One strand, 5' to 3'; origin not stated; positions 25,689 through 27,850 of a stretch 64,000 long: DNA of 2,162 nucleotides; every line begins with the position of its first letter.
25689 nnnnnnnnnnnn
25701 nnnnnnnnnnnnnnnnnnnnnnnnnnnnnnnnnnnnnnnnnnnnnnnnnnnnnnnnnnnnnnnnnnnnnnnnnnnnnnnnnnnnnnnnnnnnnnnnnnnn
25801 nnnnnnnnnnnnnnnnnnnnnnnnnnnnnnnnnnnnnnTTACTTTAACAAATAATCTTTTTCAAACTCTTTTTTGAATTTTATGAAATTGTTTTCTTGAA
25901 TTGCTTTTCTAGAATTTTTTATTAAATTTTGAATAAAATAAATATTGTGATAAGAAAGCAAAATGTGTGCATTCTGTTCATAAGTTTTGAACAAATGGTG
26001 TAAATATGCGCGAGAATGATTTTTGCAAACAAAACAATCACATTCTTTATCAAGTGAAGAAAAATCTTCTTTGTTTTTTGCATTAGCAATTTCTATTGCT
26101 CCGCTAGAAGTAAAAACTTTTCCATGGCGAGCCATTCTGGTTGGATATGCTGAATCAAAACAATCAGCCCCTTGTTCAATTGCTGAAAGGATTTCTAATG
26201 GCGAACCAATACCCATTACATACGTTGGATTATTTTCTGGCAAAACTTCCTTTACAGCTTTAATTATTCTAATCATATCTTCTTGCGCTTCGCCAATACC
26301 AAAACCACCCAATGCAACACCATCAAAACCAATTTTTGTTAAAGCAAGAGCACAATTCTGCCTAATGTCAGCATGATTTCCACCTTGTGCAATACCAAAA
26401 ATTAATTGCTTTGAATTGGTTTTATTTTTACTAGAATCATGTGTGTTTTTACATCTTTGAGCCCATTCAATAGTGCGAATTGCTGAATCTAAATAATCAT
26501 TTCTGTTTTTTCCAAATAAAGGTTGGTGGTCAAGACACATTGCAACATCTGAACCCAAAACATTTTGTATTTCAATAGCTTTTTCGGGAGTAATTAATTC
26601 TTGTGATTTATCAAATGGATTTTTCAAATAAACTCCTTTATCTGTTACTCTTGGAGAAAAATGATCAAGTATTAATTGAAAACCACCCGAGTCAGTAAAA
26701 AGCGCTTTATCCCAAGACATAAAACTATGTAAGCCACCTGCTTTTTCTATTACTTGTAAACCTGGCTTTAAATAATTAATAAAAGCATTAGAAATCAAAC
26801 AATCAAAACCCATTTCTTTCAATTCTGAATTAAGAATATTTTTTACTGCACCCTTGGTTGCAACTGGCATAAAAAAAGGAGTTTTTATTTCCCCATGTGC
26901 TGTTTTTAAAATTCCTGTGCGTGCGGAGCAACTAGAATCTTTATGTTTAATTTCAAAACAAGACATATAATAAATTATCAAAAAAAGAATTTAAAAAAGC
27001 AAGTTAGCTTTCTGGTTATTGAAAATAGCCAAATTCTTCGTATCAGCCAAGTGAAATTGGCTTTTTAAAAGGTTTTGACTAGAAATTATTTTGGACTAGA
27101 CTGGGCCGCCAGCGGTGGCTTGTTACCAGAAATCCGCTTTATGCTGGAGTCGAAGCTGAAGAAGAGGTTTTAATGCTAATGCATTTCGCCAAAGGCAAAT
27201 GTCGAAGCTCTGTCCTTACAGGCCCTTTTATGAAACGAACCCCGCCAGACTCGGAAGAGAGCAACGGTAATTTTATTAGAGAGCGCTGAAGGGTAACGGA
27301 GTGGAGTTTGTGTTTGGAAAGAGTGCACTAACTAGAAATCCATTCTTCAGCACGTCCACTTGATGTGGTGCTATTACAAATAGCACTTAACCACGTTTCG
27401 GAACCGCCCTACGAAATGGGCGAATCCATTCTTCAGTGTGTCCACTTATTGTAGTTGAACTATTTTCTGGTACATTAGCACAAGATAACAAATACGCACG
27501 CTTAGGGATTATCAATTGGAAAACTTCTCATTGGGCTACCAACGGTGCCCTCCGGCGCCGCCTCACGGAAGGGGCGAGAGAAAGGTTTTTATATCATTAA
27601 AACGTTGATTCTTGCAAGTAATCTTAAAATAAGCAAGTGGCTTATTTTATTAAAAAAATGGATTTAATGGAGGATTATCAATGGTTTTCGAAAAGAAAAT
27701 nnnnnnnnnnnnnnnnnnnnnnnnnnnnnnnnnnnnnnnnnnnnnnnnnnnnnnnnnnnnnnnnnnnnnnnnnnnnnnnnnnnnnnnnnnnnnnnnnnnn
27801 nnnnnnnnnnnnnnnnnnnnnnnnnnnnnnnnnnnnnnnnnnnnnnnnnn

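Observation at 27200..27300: SRP RNA appears to lack helix 6 (the SRP19 binding site)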

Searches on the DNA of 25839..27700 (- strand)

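Call 3: search_rna_families(source=window, start=26900, end=27700, threshold=evalue, max_evalue=10, show_alignments=4)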
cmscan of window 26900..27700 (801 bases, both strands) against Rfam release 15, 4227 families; matches with E-value up to 10: 4.
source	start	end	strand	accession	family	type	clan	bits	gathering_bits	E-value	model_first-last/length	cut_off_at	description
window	27089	27361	+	RF01857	Archaea_SRP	Gene;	CL00003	137.7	96.5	3.1e-33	1-317/317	no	Archaeal signal recognition particle RNA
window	26980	27096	-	RF02747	FtrA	Gene; sRNA;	-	23.4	134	0.7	1-111/111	no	Francisella sRNA A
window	27152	27175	-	RF01354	CRISPR-DR45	Gene; CRISPR;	-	18.5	37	3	1-24/24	no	CRISPR RNA direct repeat element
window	27005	27075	+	RF00342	snoZ40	Gene; snRNA; snoRNA; CD-box;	-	17.3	50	1.8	1-73/73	no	Small nucleolar RNA Z40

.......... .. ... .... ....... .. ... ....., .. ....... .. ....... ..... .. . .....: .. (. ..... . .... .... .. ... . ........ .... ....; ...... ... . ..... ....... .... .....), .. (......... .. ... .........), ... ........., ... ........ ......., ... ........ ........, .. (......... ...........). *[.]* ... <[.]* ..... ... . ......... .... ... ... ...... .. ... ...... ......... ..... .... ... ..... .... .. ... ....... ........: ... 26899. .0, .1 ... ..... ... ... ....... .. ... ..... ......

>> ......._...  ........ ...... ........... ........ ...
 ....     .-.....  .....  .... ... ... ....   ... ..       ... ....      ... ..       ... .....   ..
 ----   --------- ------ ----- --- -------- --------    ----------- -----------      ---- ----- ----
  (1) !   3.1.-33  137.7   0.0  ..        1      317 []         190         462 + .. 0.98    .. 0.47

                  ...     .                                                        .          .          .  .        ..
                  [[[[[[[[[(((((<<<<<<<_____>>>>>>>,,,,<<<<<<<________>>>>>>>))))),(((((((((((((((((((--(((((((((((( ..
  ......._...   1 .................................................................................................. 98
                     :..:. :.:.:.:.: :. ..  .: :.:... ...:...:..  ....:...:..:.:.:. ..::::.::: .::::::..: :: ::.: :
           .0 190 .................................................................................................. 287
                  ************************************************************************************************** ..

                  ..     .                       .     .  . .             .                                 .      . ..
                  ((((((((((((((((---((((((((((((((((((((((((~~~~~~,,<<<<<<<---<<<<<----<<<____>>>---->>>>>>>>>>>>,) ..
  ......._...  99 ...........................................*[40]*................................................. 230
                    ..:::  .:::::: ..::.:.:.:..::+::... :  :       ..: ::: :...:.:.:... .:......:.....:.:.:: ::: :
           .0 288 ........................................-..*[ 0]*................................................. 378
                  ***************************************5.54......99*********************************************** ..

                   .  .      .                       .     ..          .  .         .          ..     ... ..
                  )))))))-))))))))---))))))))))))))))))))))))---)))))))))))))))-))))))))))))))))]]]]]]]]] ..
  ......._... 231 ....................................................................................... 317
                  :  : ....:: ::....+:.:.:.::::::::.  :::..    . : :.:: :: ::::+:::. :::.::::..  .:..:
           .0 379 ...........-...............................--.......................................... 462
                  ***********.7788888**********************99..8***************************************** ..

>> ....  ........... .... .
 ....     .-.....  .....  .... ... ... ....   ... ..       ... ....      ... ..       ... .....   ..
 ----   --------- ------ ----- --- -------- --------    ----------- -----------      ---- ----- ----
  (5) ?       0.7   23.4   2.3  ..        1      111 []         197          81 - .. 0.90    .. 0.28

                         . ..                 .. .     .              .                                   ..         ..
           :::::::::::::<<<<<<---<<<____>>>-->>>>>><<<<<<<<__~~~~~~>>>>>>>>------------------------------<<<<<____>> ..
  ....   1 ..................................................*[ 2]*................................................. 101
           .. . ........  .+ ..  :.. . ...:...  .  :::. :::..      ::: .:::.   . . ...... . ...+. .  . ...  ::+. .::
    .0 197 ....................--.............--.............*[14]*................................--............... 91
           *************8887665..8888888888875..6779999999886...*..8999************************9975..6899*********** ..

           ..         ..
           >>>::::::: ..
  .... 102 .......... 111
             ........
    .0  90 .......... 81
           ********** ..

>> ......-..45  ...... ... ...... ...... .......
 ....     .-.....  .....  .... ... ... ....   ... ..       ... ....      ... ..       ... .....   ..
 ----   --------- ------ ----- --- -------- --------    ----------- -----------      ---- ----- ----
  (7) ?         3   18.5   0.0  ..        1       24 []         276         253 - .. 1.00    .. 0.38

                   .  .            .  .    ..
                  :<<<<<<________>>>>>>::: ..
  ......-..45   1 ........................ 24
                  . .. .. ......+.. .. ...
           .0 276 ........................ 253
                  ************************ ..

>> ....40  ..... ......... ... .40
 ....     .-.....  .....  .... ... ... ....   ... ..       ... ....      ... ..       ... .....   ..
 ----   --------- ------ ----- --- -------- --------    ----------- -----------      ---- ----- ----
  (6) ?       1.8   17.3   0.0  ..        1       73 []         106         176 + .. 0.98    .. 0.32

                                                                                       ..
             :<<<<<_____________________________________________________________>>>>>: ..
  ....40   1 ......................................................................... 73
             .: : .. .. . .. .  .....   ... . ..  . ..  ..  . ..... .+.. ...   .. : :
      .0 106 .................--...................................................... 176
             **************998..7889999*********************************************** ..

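Call 19: search_rna_families(sources=[L001, L002, L007], threshold=gathering, show_alignments=3)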
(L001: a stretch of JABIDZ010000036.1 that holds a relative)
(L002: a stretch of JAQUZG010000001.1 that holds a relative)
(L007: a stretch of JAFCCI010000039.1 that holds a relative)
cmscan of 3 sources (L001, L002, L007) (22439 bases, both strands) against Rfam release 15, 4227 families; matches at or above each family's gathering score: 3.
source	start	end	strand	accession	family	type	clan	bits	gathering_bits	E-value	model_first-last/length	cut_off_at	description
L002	3625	3900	-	RF01857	Archaea_SRP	Gene;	CL00003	131.2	96.5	4.5e-30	1-317/317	no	Archaeal signal recognition particle RNA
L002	137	209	+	RF00005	tRNA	Gene; tRNA;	CL00001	72.9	29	1.7e-14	1-71/71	no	tRNA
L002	425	498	+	RF00005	tRNA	Gene; tRNA;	CL00001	63.5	29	6.6e-12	1-71/71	no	tRNA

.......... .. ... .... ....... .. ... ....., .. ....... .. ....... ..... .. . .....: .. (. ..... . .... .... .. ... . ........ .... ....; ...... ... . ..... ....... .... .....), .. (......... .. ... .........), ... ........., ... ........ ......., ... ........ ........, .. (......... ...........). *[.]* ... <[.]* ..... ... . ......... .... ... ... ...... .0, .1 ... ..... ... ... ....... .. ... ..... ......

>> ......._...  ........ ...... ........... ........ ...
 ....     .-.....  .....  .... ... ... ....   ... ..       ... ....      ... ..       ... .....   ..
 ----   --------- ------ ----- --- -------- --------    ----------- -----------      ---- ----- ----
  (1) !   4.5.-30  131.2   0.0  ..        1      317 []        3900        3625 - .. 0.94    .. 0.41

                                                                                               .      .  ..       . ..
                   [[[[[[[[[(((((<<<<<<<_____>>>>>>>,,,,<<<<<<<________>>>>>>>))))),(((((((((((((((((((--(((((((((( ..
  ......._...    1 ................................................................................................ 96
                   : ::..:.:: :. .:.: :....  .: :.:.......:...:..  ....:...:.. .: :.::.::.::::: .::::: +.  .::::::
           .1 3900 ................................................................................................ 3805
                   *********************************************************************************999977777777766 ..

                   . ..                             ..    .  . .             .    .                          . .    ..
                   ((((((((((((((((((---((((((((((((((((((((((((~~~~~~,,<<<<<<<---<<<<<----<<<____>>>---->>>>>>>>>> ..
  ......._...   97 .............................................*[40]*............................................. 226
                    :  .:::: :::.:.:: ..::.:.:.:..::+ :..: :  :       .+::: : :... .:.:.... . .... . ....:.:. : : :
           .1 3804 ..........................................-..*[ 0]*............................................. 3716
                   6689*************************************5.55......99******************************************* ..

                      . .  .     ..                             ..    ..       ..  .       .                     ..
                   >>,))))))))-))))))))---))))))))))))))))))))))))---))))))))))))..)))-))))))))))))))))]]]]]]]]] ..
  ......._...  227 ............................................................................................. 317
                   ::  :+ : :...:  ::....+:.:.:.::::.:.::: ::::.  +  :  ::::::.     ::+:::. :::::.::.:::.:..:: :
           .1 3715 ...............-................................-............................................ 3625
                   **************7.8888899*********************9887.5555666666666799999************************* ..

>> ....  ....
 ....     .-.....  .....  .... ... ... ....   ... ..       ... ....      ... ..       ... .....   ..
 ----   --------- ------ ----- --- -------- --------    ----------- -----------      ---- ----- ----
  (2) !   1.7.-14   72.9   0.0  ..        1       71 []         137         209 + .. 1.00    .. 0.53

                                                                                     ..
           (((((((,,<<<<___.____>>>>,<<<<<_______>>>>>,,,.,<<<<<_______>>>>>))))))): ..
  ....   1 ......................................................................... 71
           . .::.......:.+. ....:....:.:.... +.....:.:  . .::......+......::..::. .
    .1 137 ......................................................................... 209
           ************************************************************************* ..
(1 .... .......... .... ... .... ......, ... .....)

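Call 59: search_rna_families(source=window, start=27190, end=27305, threshold=evalue, max_evalue=10, show_alignments=3)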
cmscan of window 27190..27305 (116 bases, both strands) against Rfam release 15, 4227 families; matches with E-value up to 10: 2.
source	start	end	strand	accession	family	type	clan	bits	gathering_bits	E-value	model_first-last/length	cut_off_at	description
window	27207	27305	+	RF00169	Bacteria_small_SRP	Gene;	CL00003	44.1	40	5.9e-09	1-97/97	no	Bacterial small signal recognition particle RNA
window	27197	27305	-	RF00602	SCARNA21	Gene; snRNA; snoRNA; scaRNA;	-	8.7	60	8.5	30-140/140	5'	Small Cajal body specific RNA 21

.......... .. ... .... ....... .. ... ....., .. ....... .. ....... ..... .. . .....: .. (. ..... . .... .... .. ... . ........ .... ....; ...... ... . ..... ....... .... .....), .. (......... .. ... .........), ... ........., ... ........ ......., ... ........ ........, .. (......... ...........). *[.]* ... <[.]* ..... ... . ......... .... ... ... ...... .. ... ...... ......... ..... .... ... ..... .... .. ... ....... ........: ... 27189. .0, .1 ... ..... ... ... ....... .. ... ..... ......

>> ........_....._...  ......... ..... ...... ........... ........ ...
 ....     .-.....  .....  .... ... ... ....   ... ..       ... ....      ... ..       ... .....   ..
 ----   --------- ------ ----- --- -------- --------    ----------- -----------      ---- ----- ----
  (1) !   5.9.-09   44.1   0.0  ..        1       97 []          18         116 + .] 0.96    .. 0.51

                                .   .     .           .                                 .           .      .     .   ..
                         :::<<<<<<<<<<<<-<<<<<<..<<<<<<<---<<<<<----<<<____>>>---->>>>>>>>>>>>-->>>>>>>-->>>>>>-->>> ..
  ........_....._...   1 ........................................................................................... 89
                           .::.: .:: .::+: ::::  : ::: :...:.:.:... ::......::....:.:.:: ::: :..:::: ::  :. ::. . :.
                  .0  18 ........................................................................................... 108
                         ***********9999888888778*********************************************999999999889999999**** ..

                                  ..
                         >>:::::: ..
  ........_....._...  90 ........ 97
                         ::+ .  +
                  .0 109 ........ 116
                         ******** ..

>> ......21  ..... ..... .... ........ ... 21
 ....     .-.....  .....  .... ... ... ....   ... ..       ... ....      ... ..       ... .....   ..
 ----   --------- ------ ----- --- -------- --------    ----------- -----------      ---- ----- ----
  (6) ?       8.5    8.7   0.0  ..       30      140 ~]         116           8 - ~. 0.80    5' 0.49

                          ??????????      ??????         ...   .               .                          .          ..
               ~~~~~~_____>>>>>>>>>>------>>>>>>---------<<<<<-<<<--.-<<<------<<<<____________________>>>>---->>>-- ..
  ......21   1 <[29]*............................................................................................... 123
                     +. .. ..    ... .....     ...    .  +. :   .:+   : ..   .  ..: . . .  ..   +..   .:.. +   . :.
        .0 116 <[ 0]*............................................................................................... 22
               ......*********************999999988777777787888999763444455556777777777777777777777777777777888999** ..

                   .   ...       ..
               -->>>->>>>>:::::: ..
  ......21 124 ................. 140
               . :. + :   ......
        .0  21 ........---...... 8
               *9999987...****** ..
